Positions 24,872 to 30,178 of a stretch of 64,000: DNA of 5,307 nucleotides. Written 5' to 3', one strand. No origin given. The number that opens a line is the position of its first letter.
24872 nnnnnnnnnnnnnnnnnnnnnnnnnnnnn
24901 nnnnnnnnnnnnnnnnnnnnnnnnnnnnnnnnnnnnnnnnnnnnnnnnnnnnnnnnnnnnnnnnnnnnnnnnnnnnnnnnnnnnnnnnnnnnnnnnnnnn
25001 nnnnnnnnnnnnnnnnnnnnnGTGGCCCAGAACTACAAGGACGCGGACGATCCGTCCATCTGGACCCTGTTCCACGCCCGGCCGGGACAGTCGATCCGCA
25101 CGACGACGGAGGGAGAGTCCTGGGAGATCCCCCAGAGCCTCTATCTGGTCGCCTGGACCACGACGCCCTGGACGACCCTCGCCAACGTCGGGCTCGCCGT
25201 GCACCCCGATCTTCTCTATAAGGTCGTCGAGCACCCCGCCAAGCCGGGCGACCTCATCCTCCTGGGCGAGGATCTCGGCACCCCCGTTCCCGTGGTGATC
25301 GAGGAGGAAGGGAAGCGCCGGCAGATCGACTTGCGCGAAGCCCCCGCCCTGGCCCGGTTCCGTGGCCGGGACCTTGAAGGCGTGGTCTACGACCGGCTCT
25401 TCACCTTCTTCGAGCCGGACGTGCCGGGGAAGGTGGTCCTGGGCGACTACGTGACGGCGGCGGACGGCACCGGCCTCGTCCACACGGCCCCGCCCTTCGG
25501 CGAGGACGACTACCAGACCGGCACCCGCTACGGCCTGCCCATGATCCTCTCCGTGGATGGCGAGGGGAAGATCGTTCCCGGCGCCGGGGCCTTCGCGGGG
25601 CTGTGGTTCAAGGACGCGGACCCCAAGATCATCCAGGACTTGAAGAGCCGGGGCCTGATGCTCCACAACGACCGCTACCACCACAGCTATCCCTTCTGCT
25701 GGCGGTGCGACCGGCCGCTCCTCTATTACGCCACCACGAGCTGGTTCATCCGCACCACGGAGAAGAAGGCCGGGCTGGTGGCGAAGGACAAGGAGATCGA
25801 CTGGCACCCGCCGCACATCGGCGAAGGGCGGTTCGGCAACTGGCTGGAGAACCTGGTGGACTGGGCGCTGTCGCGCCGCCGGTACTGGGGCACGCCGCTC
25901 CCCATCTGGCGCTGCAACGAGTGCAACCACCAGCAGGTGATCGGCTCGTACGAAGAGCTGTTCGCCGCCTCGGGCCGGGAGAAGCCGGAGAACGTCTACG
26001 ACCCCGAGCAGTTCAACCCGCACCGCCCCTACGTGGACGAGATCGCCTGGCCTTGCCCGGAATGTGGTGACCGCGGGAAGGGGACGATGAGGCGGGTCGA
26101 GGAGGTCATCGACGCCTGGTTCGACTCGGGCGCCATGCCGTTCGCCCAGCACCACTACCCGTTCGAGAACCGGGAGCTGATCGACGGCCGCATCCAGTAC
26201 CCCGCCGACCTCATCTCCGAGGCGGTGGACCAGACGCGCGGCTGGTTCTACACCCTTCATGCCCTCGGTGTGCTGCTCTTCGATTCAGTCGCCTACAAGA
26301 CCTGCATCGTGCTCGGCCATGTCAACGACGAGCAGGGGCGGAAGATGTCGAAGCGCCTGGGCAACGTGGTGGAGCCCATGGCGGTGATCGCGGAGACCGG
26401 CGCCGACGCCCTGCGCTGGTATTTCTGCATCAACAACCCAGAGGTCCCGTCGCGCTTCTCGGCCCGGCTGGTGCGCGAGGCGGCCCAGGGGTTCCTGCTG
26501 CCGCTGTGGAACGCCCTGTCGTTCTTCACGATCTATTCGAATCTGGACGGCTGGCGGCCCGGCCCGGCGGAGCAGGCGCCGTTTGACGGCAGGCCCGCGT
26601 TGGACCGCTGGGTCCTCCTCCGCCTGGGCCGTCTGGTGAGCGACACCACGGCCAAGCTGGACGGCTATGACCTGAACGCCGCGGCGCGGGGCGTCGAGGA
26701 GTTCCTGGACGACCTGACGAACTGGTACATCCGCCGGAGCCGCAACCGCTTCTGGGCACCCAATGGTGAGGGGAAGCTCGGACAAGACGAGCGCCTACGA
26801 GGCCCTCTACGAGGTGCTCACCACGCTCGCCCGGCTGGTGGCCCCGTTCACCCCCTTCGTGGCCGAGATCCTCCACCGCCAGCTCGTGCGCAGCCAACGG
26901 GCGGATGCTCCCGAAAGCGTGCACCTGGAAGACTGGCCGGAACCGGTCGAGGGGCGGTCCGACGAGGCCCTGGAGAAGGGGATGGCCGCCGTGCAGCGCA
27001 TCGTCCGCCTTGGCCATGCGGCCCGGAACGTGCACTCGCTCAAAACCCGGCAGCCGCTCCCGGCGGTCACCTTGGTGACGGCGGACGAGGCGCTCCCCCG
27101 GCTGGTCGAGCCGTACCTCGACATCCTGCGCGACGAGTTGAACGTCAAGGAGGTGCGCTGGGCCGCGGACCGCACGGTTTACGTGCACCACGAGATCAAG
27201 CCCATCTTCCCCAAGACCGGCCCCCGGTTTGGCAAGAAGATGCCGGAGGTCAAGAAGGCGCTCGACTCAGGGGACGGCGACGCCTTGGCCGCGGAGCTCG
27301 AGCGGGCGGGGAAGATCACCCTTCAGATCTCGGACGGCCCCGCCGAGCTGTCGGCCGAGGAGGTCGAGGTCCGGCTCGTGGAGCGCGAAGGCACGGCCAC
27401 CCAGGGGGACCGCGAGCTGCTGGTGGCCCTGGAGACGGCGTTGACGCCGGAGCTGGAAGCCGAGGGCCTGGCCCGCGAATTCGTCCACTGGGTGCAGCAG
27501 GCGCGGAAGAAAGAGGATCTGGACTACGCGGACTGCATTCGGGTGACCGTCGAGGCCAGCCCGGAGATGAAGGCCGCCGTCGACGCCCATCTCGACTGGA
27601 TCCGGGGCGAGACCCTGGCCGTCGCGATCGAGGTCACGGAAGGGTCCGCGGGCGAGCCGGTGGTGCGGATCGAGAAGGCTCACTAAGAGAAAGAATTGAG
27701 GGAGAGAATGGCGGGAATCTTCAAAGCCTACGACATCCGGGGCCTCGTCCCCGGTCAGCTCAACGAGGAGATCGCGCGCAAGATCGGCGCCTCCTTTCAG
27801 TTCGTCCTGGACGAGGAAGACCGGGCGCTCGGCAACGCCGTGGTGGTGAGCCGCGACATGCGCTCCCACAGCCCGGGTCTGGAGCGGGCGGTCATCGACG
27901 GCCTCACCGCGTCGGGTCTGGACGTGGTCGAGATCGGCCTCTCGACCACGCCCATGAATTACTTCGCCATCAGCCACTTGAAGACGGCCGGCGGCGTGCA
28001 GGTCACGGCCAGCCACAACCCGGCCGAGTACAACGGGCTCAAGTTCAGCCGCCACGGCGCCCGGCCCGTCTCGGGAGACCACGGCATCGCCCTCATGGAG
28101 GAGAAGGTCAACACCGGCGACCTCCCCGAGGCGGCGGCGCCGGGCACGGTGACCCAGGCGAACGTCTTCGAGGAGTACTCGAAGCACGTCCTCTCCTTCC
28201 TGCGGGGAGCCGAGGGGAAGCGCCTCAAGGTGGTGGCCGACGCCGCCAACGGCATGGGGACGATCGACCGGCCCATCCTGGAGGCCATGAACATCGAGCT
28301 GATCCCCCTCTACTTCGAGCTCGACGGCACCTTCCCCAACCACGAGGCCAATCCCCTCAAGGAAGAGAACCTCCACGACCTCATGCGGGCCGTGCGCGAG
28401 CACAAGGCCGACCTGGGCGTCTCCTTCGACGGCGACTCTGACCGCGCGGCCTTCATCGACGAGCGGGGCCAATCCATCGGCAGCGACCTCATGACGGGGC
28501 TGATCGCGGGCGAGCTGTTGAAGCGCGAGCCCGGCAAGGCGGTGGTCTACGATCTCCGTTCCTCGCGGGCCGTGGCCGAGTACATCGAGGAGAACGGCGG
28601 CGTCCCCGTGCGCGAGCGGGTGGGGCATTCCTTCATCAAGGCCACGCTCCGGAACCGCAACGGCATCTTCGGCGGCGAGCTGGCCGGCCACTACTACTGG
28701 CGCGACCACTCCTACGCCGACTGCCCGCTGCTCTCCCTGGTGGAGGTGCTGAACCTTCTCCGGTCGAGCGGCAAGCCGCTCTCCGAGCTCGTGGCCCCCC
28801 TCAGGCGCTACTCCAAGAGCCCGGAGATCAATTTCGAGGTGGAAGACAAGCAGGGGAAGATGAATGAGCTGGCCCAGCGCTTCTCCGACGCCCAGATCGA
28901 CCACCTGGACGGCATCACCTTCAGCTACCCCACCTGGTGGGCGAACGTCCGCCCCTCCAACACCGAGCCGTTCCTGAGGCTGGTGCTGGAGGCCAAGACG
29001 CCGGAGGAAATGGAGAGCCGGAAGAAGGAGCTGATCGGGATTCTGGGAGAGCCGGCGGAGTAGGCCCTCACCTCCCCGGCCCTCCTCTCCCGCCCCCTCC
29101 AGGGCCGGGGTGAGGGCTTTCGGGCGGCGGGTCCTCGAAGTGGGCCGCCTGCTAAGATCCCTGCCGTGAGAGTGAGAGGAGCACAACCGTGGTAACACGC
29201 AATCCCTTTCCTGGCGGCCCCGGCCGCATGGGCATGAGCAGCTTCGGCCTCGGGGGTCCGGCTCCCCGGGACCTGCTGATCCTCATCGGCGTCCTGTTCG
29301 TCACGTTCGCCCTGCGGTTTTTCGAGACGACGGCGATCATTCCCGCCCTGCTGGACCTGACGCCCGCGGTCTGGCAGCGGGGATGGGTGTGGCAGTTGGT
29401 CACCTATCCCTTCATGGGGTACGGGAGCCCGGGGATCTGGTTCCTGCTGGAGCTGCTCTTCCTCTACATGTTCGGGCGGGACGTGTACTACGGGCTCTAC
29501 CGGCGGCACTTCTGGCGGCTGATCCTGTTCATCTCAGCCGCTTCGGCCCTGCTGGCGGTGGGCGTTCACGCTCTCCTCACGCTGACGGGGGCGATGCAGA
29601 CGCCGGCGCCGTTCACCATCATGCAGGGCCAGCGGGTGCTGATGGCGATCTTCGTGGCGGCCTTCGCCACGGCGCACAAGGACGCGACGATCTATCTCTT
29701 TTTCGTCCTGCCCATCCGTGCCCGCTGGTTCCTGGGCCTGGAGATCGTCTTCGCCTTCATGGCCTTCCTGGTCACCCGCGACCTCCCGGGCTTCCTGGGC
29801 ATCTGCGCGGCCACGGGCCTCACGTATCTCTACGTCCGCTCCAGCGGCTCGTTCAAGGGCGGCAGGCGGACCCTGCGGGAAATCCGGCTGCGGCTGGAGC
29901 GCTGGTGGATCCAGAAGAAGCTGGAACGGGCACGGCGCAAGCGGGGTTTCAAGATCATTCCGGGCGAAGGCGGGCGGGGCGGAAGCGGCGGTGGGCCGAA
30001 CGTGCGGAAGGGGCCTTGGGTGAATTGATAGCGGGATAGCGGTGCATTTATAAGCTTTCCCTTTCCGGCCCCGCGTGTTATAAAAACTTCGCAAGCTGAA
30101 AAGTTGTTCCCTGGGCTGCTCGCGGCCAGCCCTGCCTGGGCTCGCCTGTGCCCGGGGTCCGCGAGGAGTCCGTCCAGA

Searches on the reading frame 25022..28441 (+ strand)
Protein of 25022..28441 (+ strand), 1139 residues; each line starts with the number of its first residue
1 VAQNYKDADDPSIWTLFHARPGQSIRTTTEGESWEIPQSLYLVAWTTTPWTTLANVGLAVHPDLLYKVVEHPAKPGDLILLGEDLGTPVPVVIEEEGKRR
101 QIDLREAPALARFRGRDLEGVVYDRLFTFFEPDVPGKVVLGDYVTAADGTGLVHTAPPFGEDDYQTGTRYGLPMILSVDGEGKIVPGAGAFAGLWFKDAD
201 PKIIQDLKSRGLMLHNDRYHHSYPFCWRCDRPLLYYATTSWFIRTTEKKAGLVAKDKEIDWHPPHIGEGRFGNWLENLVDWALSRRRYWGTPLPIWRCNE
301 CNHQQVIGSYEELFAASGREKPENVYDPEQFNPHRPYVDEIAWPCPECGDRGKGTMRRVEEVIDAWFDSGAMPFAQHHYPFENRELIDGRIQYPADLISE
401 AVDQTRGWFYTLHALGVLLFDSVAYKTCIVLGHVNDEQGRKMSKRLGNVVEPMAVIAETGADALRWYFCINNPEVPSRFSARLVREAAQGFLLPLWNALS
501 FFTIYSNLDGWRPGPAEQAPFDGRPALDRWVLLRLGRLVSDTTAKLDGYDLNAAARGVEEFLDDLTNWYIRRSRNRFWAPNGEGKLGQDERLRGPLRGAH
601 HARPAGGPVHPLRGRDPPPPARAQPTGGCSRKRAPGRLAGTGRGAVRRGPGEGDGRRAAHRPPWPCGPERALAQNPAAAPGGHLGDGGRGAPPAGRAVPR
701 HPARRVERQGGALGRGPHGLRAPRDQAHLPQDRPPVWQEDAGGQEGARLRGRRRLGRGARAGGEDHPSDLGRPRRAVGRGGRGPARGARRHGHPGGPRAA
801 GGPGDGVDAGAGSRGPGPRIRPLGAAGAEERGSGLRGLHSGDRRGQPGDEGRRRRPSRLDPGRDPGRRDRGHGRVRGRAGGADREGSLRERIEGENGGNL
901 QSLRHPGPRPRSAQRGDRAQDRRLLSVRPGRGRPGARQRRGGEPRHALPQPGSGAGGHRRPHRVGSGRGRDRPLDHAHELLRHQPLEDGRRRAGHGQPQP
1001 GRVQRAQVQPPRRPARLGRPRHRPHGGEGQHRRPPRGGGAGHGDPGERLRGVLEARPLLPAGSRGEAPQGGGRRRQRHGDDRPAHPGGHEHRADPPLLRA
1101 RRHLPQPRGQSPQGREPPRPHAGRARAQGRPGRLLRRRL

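Call 8: search_protein_families(library=pfam, proteins=[window:25022-28441:+], max_evalue=0.01)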
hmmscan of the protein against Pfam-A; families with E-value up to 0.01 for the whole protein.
window:25022-28441:+ (1139 aa): 3 families
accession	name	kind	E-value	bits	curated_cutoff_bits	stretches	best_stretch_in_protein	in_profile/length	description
PF00133.28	tRNA-synt_1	-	3.1e-60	204.5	22.7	1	39-471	159-404/414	tRNA synthetases class I (I, L, M and V)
PF08264.19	Anticodon_1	-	1.5e-08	35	25.1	1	528-581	1-55/148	Anticodon-binding domain of tRNA ligase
PF09334.17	tRNA-synt_1g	-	2e-05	24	20.1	1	428-474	315-360/391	tRNA synthetases class I (M)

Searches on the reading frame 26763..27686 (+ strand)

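Call 26: search_protein_families(library=pfam, proteins=[window:26763-27686:+], max_evalue=1)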
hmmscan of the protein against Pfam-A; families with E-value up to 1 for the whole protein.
window:26763-27686:+ (307 aa): 3 families
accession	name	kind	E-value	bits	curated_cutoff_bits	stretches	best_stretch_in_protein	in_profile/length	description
PF19302.4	DUF5915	-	1.5e-44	152.3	27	1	120-296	2-177/195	Domain of unknown function (DUF5915)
PF08264.19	Anticodon_1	-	1.1e-16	61.4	25.1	1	7-101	57-146/148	Anticodon-binding domain of tRNA ligase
PF07827.16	KNTase_C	-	0.17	12.2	26.4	1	18-84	49-115/132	KNTase C-terminal domain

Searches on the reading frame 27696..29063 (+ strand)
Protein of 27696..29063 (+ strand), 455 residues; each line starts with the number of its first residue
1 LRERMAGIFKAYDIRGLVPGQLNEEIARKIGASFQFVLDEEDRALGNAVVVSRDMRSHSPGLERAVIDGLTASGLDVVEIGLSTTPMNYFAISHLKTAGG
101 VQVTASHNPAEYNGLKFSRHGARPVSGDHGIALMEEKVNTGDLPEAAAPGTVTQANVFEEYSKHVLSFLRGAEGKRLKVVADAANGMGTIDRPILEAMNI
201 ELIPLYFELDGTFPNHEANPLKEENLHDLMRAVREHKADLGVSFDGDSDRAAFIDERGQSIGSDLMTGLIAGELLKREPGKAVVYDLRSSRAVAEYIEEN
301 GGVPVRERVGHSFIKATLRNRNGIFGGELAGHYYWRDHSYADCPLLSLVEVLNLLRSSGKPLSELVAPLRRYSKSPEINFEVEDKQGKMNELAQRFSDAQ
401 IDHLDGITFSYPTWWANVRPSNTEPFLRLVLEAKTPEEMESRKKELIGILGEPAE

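Call 26: search_protein_families(library=pfam, proteins=[window:27696-29063:+], max_evalue=1)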
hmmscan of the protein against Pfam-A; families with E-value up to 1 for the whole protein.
window:27696-29063:+ (455 aa): 4 families
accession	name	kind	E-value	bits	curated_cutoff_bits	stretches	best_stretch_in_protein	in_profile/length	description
PF02878.22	PGM_PMM_I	-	8.2e-34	116.7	22.5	1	8-136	3-129/138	Phosphoglucomutase/phosphomannomutase, alpha/beta/alpha domain I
PF02879.22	PGM_PMM_II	-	1.1e-22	81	29.3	1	159-258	1-103/103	Phosphoglucomutase/phosphomannomutase, alpha/beta/alpha domain II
PF02880.22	PGM_PMM_III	-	1.7e-19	70.5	20.7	1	264-370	3-113/115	Phosphoglucomutase/phosphomannomutase, alpha/beta/alpha domain III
PF00408.26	PGM_PMM_IV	-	2.6e-10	40.7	23.1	1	377-446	1-65/68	Phosphoglucomutase/phosphomannomutase, C-terminal domain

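Call 104: find_encoding_contigs(protein=window:27696-29063:+, flank=1000, max_places=2)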
Protein window:27696-29063:+ (455 aa): no gene with exactly this product is on record in the collection.

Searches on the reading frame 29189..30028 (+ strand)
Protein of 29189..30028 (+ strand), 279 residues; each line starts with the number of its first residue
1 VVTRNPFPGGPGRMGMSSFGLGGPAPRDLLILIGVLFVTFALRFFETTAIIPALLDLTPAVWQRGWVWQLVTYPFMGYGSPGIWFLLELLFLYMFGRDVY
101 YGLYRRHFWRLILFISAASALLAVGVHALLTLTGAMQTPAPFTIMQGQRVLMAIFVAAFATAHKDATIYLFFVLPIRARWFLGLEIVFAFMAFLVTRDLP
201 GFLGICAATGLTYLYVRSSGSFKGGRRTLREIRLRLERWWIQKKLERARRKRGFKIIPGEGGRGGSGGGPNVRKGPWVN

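Call 8: search_protein_families(library=pfam, proteins=[window:29189-30028:+], max_evalue=0.01)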
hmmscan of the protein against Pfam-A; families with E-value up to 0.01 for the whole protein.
window:29189-30028:+ (279 aa): 0 families

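Call 26: search_protein_families(library=pfam, proteins=[window:29189-30028:+], max_evalue=1)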
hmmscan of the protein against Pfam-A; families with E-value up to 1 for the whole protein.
window:29189-30028:+ (279 aa): 1 family
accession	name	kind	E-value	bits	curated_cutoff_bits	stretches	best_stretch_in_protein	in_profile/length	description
PF00091.31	Tubulin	-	0.28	11.9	33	1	218-272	76-130/190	Tubulin/FtsZ family, GTPase domain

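Call 92: search_protein_families(library=ncbifam, proteins=[window:29189-30028:+], max_evalue=10)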
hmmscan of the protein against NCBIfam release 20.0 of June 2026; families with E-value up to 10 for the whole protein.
window:29189-30028:+ (279 aa): 2 families
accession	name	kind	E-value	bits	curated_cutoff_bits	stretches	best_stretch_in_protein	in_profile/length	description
NF043039.1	HgcAB_like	equivalog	1.4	8.4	285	1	101-206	178-279/350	HgcAB-like fusion protein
NF038083.1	CU044_5270_fam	subfamily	2.6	7.8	100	1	105-142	24-64/284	CU044_5270 family protein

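Call 93: search_solved_structures(query=window:29234-30028:+, max_evalue=10)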
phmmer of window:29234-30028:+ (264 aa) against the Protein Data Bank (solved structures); distinct sequences matched with E-value up to 10: 2.
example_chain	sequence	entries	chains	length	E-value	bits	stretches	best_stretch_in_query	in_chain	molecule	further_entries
4osk_A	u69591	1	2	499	0.11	15.3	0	190-223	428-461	Hax3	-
9ld1_A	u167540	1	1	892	0.92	12.3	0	190-243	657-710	inactivate TOD4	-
